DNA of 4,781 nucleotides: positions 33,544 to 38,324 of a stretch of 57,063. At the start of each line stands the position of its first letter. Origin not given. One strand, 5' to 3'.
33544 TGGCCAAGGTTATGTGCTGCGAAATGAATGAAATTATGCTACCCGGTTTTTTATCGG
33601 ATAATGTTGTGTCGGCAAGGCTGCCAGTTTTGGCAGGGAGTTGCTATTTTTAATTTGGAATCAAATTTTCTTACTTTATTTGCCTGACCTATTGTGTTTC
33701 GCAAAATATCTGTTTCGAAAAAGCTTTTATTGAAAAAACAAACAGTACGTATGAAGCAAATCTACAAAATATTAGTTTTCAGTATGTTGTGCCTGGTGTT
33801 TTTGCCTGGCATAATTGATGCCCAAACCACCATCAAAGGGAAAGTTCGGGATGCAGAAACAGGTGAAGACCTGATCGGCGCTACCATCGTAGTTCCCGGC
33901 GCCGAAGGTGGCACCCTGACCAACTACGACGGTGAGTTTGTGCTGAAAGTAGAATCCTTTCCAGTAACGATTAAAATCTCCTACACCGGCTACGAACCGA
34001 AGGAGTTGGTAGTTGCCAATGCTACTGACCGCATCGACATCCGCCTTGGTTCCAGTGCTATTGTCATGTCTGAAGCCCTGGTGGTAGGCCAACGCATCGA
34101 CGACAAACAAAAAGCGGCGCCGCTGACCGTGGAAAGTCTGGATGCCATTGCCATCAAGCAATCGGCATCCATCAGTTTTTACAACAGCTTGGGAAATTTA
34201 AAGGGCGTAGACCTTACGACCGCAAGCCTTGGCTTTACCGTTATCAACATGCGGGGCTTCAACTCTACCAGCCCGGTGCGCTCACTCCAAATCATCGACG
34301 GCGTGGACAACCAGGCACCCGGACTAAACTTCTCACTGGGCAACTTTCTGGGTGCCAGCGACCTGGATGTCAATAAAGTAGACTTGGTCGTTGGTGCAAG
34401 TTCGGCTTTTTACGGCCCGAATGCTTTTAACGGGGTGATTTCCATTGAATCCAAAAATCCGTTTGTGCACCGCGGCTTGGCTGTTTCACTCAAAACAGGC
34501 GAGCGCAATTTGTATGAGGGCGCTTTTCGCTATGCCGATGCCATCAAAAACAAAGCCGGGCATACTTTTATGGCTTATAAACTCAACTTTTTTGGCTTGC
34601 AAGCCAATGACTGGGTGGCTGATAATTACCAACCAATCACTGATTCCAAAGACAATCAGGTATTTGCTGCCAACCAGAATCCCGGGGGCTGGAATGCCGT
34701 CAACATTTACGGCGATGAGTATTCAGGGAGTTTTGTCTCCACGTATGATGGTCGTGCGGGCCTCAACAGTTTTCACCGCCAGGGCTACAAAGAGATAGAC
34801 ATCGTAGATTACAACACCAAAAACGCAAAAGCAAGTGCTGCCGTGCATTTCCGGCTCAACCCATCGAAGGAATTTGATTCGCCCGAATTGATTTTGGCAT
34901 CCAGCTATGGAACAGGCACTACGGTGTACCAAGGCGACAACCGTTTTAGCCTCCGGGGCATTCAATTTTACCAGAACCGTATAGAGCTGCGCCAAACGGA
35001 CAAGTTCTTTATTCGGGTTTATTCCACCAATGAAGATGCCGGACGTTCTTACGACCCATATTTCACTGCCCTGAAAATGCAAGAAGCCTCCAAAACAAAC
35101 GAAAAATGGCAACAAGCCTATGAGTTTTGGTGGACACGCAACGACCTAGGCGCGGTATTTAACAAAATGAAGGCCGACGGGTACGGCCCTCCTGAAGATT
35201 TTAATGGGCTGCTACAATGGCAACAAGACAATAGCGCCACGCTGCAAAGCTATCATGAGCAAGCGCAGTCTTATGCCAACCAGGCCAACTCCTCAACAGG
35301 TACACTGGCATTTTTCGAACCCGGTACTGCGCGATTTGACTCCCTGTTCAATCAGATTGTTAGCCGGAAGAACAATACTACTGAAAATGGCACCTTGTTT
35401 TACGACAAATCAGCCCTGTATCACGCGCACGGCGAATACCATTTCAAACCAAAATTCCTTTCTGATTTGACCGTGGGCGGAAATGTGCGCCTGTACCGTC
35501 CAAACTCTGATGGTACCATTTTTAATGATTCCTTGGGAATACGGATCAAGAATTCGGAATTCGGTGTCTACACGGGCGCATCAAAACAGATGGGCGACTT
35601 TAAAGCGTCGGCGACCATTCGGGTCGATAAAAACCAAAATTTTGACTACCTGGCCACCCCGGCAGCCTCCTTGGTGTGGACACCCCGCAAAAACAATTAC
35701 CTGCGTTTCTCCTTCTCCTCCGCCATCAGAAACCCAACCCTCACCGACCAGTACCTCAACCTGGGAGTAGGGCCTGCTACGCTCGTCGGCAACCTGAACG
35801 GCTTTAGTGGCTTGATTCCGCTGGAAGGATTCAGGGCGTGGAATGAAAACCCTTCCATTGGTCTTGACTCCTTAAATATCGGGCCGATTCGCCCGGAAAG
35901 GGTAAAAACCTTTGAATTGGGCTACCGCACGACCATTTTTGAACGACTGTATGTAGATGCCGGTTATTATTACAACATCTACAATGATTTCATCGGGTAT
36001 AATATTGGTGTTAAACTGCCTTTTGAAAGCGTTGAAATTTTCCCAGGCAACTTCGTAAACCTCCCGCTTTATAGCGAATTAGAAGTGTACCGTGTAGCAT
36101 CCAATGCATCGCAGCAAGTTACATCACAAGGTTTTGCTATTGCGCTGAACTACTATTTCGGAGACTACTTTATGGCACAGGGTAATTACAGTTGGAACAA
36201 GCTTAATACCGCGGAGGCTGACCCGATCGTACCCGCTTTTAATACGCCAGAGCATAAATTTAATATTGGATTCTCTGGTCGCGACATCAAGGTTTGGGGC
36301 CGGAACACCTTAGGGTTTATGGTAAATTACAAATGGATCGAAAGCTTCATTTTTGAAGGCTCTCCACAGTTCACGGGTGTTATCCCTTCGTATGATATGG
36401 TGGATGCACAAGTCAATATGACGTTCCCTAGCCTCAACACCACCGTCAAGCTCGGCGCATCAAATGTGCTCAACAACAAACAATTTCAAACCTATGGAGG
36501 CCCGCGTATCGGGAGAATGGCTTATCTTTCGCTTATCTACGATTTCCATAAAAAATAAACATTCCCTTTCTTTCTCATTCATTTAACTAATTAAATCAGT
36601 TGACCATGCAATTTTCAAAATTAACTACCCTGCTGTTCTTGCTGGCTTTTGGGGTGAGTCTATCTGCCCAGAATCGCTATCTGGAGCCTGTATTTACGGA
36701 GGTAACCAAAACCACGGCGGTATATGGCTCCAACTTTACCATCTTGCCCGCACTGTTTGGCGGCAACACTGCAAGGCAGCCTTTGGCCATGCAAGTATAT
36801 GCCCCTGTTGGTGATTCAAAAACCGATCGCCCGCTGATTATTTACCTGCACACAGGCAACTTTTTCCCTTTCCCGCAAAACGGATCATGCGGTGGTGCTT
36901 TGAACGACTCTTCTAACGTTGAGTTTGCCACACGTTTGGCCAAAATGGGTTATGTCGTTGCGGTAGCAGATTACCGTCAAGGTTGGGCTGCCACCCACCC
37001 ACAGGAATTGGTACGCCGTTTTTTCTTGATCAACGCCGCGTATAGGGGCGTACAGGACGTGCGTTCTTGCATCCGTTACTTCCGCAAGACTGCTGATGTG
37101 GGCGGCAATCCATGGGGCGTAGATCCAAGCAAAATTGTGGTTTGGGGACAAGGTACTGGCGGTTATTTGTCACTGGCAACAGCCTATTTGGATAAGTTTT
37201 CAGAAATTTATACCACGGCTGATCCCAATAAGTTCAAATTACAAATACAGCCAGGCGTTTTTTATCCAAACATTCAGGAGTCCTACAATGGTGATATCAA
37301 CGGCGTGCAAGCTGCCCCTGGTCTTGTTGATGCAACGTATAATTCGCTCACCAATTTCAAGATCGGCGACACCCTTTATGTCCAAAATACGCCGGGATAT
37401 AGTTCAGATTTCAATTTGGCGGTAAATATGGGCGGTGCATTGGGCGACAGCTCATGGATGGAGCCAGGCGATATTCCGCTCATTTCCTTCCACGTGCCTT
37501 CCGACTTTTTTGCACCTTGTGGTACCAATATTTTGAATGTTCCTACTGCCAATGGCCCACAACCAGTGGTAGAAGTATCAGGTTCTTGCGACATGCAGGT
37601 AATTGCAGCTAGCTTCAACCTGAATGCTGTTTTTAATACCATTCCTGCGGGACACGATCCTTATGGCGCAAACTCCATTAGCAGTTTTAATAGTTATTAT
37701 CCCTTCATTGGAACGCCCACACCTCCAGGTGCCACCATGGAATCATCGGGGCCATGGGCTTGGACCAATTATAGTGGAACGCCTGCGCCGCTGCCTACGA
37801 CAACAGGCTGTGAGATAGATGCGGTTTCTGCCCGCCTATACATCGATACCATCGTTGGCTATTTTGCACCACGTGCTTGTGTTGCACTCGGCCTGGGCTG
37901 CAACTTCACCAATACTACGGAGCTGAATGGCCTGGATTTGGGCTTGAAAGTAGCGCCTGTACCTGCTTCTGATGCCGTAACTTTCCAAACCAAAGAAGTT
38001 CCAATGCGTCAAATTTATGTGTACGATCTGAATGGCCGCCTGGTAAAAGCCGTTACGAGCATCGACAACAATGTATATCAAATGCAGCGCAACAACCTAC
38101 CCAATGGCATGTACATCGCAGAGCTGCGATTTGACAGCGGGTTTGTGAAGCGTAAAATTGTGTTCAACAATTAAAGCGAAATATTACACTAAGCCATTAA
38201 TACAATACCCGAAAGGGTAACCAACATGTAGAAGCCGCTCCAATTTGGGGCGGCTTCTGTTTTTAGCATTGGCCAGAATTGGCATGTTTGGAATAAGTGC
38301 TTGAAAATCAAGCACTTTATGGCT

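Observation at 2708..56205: Window-scale pattern: about 16 of ~40 intergenic spacers hold palindromic elements, most with arms made of 7-8-nt tandem repeats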

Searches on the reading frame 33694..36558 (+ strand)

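Call 22: search_protein_families(library=pfam, proteins=[window:33694-36558:+])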
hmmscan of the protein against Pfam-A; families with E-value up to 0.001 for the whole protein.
window:33694-36558:+ (954 aa): 3 families
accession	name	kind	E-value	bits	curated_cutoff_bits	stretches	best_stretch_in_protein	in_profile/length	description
PF00593.30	TonB_dep_Rec_b-barrel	-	3.1e-22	80.5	27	1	441-925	22-436/436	TonB dependent receptor-like, beta-barrel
PF13715.12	CarbopepD_reg_2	-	8.4e-17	61.4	32.2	1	47-130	1-88/88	CarboxypepD_reg-like domain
PF07715.20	Plug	-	2.5e-09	38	23.9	1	139-248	2-107/107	TonB-dependent Receptor Plug Domain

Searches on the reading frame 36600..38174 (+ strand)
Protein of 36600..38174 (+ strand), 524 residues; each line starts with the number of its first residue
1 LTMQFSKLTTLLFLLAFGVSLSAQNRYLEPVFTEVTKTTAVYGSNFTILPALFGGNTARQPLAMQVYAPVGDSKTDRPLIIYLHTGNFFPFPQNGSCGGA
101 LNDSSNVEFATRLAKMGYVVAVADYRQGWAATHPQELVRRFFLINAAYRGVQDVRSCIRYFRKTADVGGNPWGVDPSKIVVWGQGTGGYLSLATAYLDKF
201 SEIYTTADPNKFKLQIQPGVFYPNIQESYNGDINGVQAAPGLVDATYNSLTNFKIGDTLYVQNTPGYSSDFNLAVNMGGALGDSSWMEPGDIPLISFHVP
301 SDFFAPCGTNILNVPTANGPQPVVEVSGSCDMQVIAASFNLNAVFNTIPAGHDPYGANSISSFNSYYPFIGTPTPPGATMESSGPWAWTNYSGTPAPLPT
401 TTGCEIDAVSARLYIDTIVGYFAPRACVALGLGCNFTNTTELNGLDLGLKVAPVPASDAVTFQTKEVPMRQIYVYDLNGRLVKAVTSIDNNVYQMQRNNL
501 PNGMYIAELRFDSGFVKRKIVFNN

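Call 23: search_protein_families(library=pfam, proteins=[window:36600-38174:+])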
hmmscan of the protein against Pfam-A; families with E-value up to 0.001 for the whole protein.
window:36600-38174:+ (524 aa): 2 families
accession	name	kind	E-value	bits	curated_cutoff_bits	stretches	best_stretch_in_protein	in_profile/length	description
PF20434.5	BD-FAE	-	1.3e-09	38.3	26.8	1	64-206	1-118/215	BD-FAE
PF18962.6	Por_Secre_tail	-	4.9e-08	33.6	27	1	453-520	3-73/75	Secretion system C-terminal sorting domain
